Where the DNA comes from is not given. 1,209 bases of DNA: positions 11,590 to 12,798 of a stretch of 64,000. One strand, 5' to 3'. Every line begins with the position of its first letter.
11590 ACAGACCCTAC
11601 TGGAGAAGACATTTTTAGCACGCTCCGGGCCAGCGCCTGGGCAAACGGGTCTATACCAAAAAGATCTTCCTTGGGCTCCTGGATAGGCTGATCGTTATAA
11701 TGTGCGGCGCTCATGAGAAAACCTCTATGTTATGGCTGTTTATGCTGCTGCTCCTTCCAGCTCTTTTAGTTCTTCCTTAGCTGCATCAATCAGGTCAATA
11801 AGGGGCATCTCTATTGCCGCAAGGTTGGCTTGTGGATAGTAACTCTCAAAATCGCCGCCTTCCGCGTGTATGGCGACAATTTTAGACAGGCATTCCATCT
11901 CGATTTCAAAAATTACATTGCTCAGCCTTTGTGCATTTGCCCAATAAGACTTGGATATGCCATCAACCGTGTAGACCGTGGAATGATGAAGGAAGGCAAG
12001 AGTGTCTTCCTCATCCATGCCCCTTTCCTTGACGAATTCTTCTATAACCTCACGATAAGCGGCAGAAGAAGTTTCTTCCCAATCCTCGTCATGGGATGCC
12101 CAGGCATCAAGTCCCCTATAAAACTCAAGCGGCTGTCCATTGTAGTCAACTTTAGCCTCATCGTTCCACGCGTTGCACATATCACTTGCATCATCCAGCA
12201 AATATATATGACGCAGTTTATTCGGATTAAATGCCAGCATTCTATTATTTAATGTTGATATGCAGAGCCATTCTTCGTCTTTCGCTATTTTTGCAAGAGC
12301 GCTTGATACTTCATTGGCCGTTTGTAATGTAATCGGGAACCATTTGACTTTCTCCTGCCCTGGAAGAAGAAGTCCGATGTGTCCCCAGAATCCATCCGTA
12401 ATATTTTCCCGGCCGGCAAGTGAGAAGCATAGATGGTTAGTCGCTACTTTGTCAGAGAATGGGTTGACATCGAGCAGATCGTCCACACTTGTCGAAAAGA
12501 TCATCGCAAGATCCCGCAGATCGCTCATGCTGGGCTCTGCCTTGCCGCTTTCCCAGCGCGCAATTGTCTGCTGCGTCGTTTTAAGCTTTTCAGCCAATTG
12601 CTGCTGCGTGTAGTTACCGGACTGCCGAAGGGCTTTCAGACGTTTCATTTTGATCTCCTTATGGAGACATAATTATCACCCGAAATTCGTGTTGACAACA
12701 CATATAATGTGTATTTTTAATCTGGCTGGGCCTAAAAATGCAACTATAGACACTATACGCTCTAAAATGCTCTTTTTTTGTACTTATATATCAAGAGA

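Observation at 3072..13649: Candidate undescribed defence locus: XRE-fusion, KAP NTPase, 2083-aa nuclease-STAND giant and a divergent small/membrane protein pair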

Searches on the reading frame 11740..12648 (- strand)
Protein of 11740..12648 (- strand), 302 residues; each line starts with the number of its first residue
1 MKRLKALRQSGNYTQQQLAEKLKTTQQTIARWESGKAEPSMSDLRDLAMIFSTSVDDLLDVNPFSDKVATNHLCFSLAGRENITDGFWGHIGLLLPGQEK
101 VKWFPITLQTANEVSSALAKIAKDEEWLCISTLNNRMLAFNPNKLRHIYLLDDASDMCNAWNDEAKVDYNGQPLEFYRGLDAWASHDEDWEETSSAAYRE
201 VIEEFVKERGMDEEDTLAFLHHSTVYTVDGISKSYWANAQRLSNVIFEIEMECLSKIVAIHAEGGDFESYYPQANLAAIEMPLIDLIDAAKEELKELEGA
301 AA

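Call 4: search_protein_families(library=pfam, proteins=[window:11740-12648:-], max_evalue=0.1)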
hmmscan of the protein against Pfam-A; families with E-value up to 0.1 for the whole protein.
window:11740-12648:- (302 aa): 8 families
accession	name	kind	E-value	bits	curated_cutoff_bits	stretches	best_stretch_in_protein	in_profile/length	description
PF01381.28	HTH_3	-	5.3e-15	55.6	23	1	4-58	1-55/55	Helix-turn-helix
PF13560.12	HTH_31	-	5.4e-10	39.9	27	1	3-57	5-60/64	Helix-turn-helix domain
PF12844.13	HTH_19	-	2.6e-09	37.3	30.2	1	2-59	2-59/64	Helix-turn-helix domain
PF13443.12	HTH_26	-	5.4e-06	27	22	1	3-63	1-62/63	Cro/C1-type HTH DNA-binding domain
PF01047.28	MarR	-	0.011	16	24.6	1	4-32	9-37/59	MarR family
PF13518.12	HTH_28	-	0.039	14.5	25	1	4-34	3-34/52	Helix-turn-helix domain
PF25399.1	DeaD_dimer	-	0.052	14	23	0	191-218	23-50/67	RNA helicase DeaD dimerization domain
PF06108.18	DUF952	-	0.057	13.8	23.7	0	209-268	17-76/90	Protein of unknown function (DUF952)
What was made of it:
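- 11740..12648 (-): XRE-family HTH (residues 4-58) fused to a conserved ~240-aa two-lobed alpha/beta domain of unknown function. It is 25 nt upstream of the PifA-like gene and is probably co-transcribed with it. HTH_3 E=5e-15 (call 4).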

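Call 5: search_protein_families(library=padloc, proteins=[window:11740-12648:-], max_evalue=0.1)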
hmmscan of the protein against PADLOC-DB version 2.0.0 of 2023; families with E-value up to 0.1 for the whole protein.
window:11740-12648:- (302 aa): 18 families
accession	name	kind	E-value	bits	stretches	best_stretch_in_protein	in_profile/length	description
PDLC02926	HTH_VI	-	1.7e-09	35.8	1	2-58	4-60/92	-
PDLC03954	RmrA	-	1.3e-08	32.1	1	2-55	13-66/380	-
PDLC03951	RmrA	-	2.2e-08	31.5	1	2-60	11-69/400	-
PDLC03945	RmrA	-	1.2e-07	29.2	1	2-56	5-59/394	-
PDLC03947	RmrA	-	1.2e-07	28.9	1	2-52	14-64/383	-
PDLC04142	capH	-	1.9e-06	26.9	1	2-62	9-69/103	capH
PDLC03949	RmrA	-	4.8e-06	23.7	1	2-53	5-56/363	-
PDLC03944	RmrA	-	6.6e-06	23.4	1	2-49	9-56/384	-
PDLC03956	RmrA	-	6.2e-05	20.2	1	6-52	15-62/399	-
PDLC03952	RmrA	-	0.0001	19.3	1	2-51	25-74/395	-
PDLC04775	PDC-M69A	-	0.00011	20.7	1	10-63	18-71/113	-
PDLC03943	RmrA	-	0.00013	19.2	1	3-53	6-56/370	-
PDLC04442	PDC-M13C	-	0.00015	20.3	1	197-232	11-48/75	-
PDLC03948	RmrA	-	0.00026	18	1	3-49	12-58/397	-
PDLC03946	RmrA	-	0.00097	16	1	2-52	5-55/357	-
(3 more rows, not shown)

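Call 7: search_protein_families(library=ncbifam, proteins=[window:11740-12648:-], max_evalue=0.1)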
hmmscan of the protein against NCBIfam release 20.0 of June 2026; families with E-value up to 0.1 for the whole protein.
window:11740-12648:- (302 aa): 17 families
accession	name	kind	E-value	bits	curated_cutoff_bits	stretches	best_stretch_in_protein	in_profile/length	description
NF041951.1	phage_RstR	subfamily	2.5e-13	50.2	80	1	2-60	5-63/108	RstR family transcriptional repressor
NF047948.1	male_kill_WMK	equivalog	1.4e-07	31.3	300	1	2-72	165-234/300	WO male-killing family protein Wmk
NF052239.1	antitox_spr1629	equivalog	3.4e-07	29.7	335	1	2-62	5-65/377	spr1629 family repressor/antitoxin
NF047542.1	telomere_Tap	equivalog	4.4e-06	25.7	600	1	5-43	23-61/695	telomere-associated protein Tap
TIGR03830.1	CxxCG_CxxCG_HTH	subfamily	9.4e-06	25.4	61.8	1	3-42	69-108/127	type II TA system antitoxin MqsA family protein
NF007257.0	PRK09706.1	subfamily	1.8e-05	24.6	101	1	2-55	8-61/135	transcriptional repressor DicA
TIGR03070.1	couple_hipB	subfamily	7e-05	22.7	71.65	1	4-44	7-47/58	type II toxin-antitoxin system Y4mF family antitoxin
TIGR00270.2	TIGR00270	equivalog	0.00069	19.4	110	1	3-47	79-123/159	multiprotein bridging factor aMBF1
NF007408.0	PRK09943.1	equivalog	0.001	18.7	211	1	2-59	10-67/185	HTH-type transcriptional regulator PuuR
NF006015.0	PRK08154.1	subfamily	0.0022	17.2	204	1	2-61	33-92/314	anaerobic benzoate catabolism transcriptional regulator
NF040522.1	VC1465_fam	subfamily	0.0025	17.9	70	1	5-38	2-35/111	VC1465 family Xer recombination activation factor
NF007271.0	PRK09726.1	equivalog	0.003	17.5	79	1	3-35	16-48/88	type II toxin-antitoxin system antitoxin HipB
NF041265.1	NadS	equivalog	0.0033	17.7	60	1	4-43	35-74/94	NadS family protein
NF003162.0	PRK04140.1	equivalog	0.0047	16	263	1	2-63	129-190/317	transcriptional regulator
NF058600.1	TransRegSco1979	equivalog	0.0069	15.5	350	1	2-52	11-61/280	Sco1979 family transcriptional regulator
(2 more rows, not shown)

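Call 8: search_protein_families(library=phrogs, proteins=[window:11740-12648:-], max_evalue=0.01)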
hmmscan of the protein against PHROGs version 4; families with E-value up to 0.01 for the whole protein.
window:11740-12648:- (302 aa): 25 families
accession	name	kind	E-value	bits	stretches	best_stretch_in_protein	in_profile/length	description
phrog_8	-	transcription regulation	1.8e-16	61.5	1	2-59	79-136/346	transcriptional regulator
phrog_3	-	transcription regulation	3.5e-14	54.4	1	1-71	90-163/430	transcriptional repressor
phrog_4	-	transcription regulation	7.6e-12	45.9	1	2-109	139-217/400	transcriptional repressor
phrog_2439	-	transcription regulation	3e-09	37.2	1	2-56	10-64/367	transcriptional regulator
phrog_2967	-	transcription regulation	3.2e-09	37.7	1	2-60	13-71/225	transcriptional regulator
phrog_2328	-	transcription regulation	7.2e-09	36.5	1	2-62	18-78/128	transcriptional repressor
phrog_7950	-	transcription regulation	7.5e-09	36.5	1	3-43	11-54/68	transcriptional repressor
phrog_4836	-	transcription regulation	1.6e-07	32.1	1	2-48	78-124/194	CII-like regulator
phrog_1994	-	DNA, RNA and nucleotide metabolism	5.6e-07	30.6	1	1-62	1-62/170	DNA binding protein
phrog_2104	-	unknown function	1.2e-06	29.7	1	2-50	42-90/103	-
phrog_1373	-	transcription regulation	2.5e-06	28.5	1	4-49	68-113/166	transcriptional regulator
phrog_4583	-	transcription regulation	7.2e-06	26.9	1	11-69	22-80/81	transcriptional repressor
phrog_6831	-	transcription regulation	1.4e-05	26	1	5-52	12-59/68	transcriptional regulator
phrog_5823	-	transcription regulation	4.3e-05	23.8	1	2-59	9-67/404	transcriptional regulator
phrog_38027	-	transcription regulation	6.6e-05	24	1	4-49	73-118/143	transcriptional repressor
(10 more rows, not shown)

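Call 21: find_homologous_proteins(query=window:11740-12648:-, max_evalue=0.001)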
Query window:11740-12648:- (302 aa): 118 proteins with E <= 0.001 among 1971 candidates.
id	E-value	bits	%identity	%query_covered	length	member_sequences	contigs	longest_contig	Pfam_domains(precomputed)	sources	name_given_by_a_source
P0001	8.0e-201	683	100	100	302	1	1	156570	PF12844.14,PF01381.29,PF13560.13,PF13443.13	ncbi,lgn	ncbi:MAG: helix-turn-helix transcriptional regulator [Alphaproteobacteria bacterium]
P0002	9.0e-104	365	55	98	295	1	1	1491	PF12844.14,PF01381.29,PF13560.13,PF13443.13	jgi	jgi:transcriptional regulator with XRE-family HTH domain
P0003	9.5e-104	365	57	96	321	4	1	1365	PF12844.14,PF01381.29,PF13560.13,PF13443.13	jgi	-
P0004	3.5e-103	363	56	97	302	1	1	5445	PF12844.14,PF01381.29,PF13560.13,PF13443.13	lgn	-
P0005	2.0e-102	361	56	97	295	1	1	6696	PF12844.14,PF01381.29,PF13560.13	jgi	jgi:transcriptional regulator with XRE-family HTH domain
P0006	2.0e-100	354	56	95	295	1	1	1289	PF12844.14,PF01381.29,PF13560.13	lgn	-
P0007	1.1e-99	351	55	99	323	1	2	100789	PF12844.14,PF01381.29,PF13560.13,PF13443.13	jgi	jgi:transcriptional regulator with XRE-family HTH domain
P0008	1.8e-99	351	54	99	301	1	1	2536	PF12844.14,PF01381.29,PF13560.13,PF13443.13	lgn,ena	-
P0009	3.5e-98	347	55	98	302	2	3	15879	PF12844.14,PF01381.29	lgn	-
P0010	7.3e-97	342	53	99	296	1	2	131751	PF12844.14,PF01381.29,PF13560.13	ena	-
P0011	9.2e-92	325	52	100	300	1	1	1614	PF12844.14,PF01381.29,PF13560.13,PF13443.13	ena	-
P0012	1.5e-90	322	51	97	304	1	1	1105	PF12844.14,PF01381.29,PF13560.13,PF13443.13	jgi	jgi:transcriptional regulator with XRE-family HTH domain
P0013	9.2e-85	303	52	88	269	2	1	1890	-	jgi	jgi:hypothetical protein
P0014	1.1e-81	292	51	100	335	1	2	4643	PF12844.14,PF01381.29,PF13560.13,PF13443.13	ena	-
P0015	1.5e-81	292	49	99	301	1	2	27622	PF12844.14,PF01381.29,PF13560.13,PF13443.13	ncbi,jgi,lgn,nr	ncbi:putative Cro regulatory protein [Syntrophobacter sp. SbD1]|nr:putative Cro regulatory protein [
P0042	1.2e-60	223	41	98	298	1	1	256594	PF12844.14,PF01381.29,PF13560.13,PF13443.13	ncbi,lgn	-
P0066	7.7e-52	194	38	99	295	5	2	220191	PF12844.14,PF01381.29,PF13560.13,PF13443.13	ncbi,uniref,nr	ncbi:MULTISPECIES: helix-turn-helix transcriptional regulator [unclassified Pseudomonas]|uniref:heli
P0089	5.0e-40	156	32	98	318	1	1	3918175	PF12844.14,PF01381.29,PF13560.13,PF13443.13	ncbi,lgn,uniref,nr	ncbi:hypothetical protein MSC49_28450 [Methylosinus sp. C49]|uniref:helix-turn-helix transcriptional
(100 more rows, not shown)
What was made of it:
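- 11740..12648 (-): Family of about 106 clusters at E<1e-30 (call 21).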

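Call 22: find_encoding_contigs(protein=P0010, flank=8000, max_places=2)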
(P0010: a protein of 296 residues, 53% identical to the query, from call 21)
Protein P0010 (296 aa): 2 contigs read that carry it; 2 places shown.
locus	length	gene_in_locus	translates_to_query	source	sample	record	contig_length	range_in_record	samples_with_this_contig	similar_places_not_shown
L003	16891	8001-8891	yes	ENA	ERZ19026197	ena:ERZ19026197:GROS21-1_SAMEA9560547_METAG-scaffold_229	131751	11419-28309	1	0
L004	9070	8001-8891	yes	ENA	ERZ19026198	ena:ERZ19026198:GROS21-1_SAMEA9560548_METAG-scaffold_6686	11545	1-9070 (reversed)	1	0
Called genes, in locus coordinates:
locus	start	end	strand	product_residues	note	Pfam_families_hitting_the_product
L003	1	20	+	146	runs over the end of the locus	PF02566:OsmC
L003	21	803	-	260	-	PF02342:TerD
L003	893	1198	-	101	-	-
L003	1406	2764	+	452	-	PF00753:Lactamase_B, PF23023:Anti-Pycsar_Apyc1 (weak), PF12706:Lactamase_B_2, PF16661:Lactamase_B_6, PF10996:Beta-Casp, PF07521:RMMBL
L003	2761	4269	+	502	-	PF02885:Glycos_trans_3N, PF00591:Glycos_transf_3, PF07831:PYNP_C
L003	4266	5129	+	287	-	PF13793:Pribosyltran_N, PF00156:Pribosyltran, PF14572:Pribosyl_synth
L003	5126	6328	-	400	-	PF07690:MFS_1, PF13000:Acatn, PF03092:BT1 (weak)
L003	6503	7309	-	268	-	-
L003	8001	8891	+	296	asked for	PF01381:HTH_3, PF12844:HTH_19, PF13560:HTH_31 (weak)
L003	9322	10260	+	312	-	PF13476:AAA_23 (weak), PF00005:ABC_tran, PF13304:AAA_21 (faint), PF12399:BCA_ABC_TP_C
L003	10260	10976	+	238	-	PF00005:ABC_tran, PF13304:AAA_21 (faint)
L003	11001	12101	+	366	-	PF13433:Peripla_BP_5, PF13458:Peripla_BP_6, PF01094:ANF_receptor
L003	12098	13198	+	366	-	PF13458:Peripla_BP_6, PF13433:Peripla_BP_5, PF01094:ANF_receptor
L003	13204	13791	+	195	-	PF09335:VTT_dom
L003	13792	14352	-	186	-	-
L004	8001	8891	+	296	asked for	PF01381:HTH_3, PF12844:HTH_19, PF13560:HTH_31 (weak)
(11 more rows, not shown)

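Call 23: find_encoding_contigs(protein=P0042, flank=8000, max_places=2)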
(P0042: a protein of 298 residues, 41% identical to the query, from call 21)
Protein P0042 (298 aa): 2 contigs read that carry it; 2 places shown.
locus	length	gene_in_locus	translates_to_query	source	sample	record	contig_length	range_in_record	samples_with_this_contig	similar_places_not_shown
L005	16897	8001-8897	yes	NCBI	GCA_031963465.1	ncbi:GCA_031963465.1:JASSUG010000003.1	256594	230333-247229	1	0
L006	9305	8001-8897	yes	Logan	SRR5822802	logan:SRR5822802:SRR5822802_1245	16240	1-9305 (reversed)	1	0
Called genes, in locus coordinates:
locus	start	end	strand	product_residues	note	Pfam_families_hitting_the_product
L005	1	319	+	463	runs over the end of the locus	PF01406:tRNA-synt_1e, PF01921:tRNA-synt_1f (faint), PF00133:tRNA-synt_1 (faint), PF09334:tRNA-synt_1g (weak), PF09190:DALR_2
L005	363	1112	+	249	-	PF00730:HhH-GPD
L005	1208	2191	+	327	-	PF03255:ACCA, PF01039:Carboxyl_trans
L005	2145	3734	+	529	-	PF01171:ATP_bind_3, PF09179:TilS, PF11734:TilS_C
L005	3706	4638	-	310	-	PF00892:EamA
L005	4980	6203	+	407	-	PF00696:AA_kinase, PF01842:ACT, PF22468:ACT_9, PF01842:ACT (weak), PF13840:ACT_7, PF22468:ACT_9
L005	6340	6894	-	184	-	-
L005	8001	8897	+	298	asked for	PF01381:HTH_3, PF12844:HTH_19, PF13443:HTH_26 (weak), PF13560:HTH_31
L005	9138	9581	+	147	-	-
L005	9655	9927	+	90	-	-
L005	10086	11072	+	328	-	PF01548:DEDD_Tnp_IS110, PF02371:Transposase_20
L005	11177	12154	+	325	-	PF21882:Gp53-like_C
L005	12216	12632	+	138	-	PF02413:Caudo_TAP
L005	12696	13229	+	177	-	PF05838:Glyco_hydro_108, PF09374:PG_binding_3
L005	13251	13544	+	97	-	PF04550:Phage_holin_3_2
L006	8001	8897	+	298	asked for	PF01381:HTH_3, PF12844:HTH_19, PF13443:HTH_26 (weak), PF13560:HTH_31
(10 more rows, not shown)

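Call 24: find_encoding_contigs(protein=P0066, flank=8000, max_places=2)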
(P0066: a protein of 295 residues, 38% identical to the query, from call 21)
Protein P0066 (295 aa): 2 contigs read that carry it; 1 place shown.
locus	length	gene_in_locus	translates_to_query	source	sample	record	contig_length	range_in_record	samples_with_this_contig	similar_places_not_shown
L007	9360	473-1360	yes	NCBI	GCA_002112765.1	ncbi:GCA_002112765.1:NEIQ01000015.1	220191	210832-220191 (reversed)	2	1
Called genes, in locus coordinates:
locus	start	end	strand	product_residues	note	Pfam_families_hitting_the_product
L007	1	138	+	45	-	?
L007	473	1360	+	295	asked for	PF01381:HTH_3, PF12844:HTH_19 (weak), PF13443:HTH_26 (weak), PF13560:HTH_31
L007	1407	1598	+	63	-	-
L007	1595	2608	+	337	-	PF02661:Fic, PF21247:Fic-like_C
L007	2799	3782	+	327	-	-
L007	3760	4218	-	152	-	PF03852:Vsr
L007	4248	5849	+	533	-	PF00145:DNA_methylase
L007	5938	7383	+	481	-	PF13589:HATPase_c_3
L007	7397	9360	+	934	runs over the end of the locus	PF10593:Z1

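Call 25: find_encoding_contigs(protein=P0089, flank=8000, max_places=2)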
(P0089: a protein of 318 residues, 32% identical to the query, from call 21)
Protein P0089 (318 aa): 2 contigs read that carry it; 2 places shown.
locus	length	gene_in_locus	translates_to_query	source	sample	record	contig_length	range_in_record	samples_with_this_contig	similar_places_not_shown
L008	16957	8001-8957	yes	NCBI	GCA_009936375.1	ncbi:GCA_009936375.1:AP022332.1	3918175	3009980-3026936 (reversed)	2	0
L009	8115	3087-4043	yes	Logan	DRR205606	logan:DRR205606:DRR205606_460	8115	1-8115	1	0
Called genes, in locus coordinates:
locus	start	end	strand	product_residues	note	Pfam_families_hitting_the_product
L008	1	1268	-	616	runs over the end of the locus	PF22039:HUTI_composite_bact, PF01979:Amidohydro_1 (faint), PF07969:Amidohydro_3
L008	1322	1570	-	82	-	PF07235:DUF1427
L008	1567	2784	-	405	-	PF07690:MFS_1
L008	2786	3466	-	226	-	PF00857:Isochorismatase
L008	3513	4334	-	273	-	PF00561:Abhydrolase_1, PF12146:Hydrolase_4, PF12697:Abhydrolase_6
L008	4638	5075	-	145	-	PF03929:PepSY_TM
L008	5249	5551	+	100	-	PF01402:RHH_1 (weak), PF08681:TacA1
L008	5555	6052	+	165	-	PF00583:Acetyltransf_1 (weak), PF13673:Acetyltransf_10 (faint), PF13508:Acetyltransf_7 (weak)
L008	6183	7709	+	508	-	-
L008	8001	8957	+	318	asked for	PF01381:HTH_3, PF12844:HTH_19 (weak), PF13443:HTH_26 (weak), PF13560:HTH_31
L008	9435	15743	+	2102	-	PF05729:NACHT (weak)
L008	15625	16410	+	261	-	-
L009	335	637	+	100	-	PF01402:RHH_1 (weak), PF08681:TacA1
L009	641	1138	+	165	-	PF00583:Acetyltransf_1 (weak), PF13673:Acetyltransf_10 (faint), PF13508:Acetyltransf_7 (weak)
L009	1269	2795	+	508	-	-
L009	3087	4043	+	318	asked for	PF01381:HTH_3, PF12844:HTH_19 (weak), PF13443:HTH_26 (weak), PF13560:HTH_31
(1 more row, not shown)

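Call 27: find_related_loci(query=A1, collection=genome_contigs, flank=10000)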
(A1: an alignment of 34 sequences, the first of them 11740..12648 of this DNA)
Query A1 (302 aa) in genome_contigs; peptide patterns used: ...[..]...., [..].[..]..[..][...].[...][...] (x = any residue, [..] = any of these).
110 stretches matched a pattern; 88 encode a relative of the query (tblastn E <= 1e-3); the best 80 are kept; 80 distinct loci.
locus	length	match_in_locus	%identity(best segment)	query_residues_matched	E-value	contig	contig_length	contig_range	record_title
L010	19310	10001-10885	49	1-298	3e-88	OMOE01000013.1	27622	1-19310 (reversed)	Syntrophobacter sp. SbD1 strain Peat soil MAG SbD1 genome assembly, contig: SBDP1_Contig_11, whole genome shotgun sequen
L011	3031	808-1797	41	1-296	8e-71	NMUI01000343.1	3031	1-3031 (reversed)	MAG: Phenylobacterium zucineum isolate lbmp16 W1S__single__contig_29261, whole genome shotgun sequence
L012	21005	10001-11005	36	1-302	4e-68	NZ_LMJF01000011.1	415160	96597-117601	Lysobacter sp. Root916 contig_2, whole genome shotgun sequence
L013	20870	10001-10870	41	1-296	3e-65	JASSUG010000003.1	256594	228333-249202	MAG: Mycoavidus cysteinexigens isolate BRE-AD073 scaffold_3, whole genome shotgun sequence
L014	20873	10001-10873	39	1-292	7e-63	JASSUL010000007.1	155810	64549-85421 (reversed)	MAG: Mycoavidus cysteinexigens isolate BRE-AD086 NODE_7_length_155810_cov_1070.474684, whole genome shotgun sequence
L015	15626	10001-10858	39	1-292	8e-61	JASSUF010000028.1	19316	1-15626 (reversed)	MAG: Mycoavidus cysteinexigens isolate BRE-AM1000 NODE_661_length_19316_cov_5.364156, whole genome shotgun sequence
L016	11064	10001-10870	38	1-296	9e-61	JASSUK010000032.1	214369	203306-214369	MAG: Mycoavidus cysteinexigens isolate BRE-REB-025A NODE_3_length_214369_cov_470.703568, whole genome shotgun sequence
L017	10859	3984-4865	38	1-297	5e-57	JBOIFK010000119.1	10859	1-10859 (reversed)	MAG: Nitrosospira sp. isolate SC-S_metawrap_bin.133 k127_135958, whole genome shotgun sequence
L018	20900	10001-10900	38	1-302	3e-57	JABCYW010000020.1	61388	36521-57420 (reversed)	MAG: Betaproteobacteria bacterium isolate Inc-BW-H-2-M_MAG61 Ga0210384_10000476, whole genome shotgun sequence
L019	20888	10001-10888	37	1-298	1e-56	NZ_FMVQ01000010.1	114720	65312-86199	Nitrosospira sp. Nl5, whole genome shotgun sequence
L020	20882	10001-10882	36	1-298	6e-54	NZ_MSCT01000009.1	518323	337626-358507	Pseudomonas chlororaphis strain PCL1601 cnt9, whole genome shotgun sequence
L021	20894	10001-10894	36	1-302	1e-53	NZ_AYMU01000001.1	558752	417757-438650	Pseudomonas sp. PH1b Contig1, whole genome shotgun sequence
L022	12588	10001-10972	35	1-291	1e-48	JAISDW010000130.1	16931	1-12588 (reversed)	MAG: Elusimicrobiota bacterium isolate Gx485_bin153 k119_6417827, whole genome shotgun sequence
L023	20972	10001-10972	35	1-292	1e-46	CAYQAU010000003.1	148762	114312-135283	MAG TPA_asm: uncultured Elusimicrobium sp. isolate SRP335695_co1_103 genome assembly, contig: NODE_19_length_148762_cov_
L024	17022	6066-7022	30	1-292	7e-45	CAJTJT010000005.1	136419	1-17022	MAG TPA_asm: uncultured Elusimicrobiales bacterium isolate MGBC103454 genome assembly, contig: MGBC103454.5, whole genom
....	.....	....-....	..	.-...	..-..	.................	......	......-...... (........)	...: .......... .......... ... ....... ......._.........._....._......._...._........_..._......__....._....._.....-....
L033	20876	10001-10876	31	1-294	2e-38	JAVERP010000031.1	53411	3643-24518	MAG: Sphaerochaeta sp. isolate BF1_21 scaffold_1036_c1_biofilm_2017, whole genome shotgun sequence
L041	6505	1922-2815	28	5-297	2e-32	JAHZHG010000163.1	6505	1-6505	MAG: Clostridiales bacterium isolate HRGM_Genome_3238 HRGM_Genome_3238_163, whole genome shotgun sequence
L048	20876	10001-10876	24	3-289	2e-20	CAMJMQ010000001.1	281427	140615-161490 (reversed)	MAG: uncultured Clostridia bacterium isolate SRR12081300_bin.86_metaWRAP_v1.3_MAG genome assembly, contig: ERZ12289770.1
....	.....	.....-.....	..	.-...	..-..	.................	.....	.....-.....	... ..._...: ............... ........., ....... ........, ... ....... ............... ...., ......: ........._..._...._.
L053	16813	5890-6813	21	3-296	1e-18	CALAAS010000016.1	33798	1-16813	MAG TPA_asm: uncultured Clostridium sp. isolate ERR318703_bin.109_CONCOCT_v1.1_MAG genome assembly, contig: ERZ1764592.1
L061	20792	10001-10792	26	4-284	7e-16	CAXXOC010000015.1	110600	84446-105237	MAG: uncultured Rhodobacteraceae bacterium isolate 72de9438-7bba-4b61-b2c9-af95e4a54741 genome assembly, contig: contig_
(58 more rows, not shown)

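Call 39: predict_structure(alignment_id=A1)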
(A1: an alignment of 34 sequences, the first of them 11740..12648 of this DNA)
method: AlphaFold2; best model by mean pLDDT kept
length: 302 residues; sequences in the alignment: 34
mean_pLDDT: 93.5   pTM: 0.90
mean pLDDT of the five models: 93.5, 92.9, 92.7, 92.0, 91.3
residues with pLDDT >= 90: 262; 70-90: 28; 50-70: 11; < 50: 1
segments of 3 or more residues with pLDDT < 50: none
pLDDT, mean of each block of 10 residues (from residue 1): 91 96 97 96 97 96 94 70 89 96 95 96 93 98 97 77 81 96 96 96 96 97 98 98 97 97 96 98 98 92 70
secondary structure, 60 per line:
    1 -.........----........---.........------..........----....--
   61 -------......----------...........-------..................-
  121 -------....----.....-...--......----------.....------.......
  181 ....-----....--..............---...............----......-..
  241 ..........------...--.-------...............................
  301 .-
elements in order: H2-10 H15-22 H26-34 H41-50 H55-58 E68-73 E84-94 E102-107 H108-119 E128-131 E136-140 E147-152 H163-167 H174-184 H190-193 H196-209 H213-221 E222-227 E232-237 H239-250 E257-259 E270-272 E276-282 H283-301
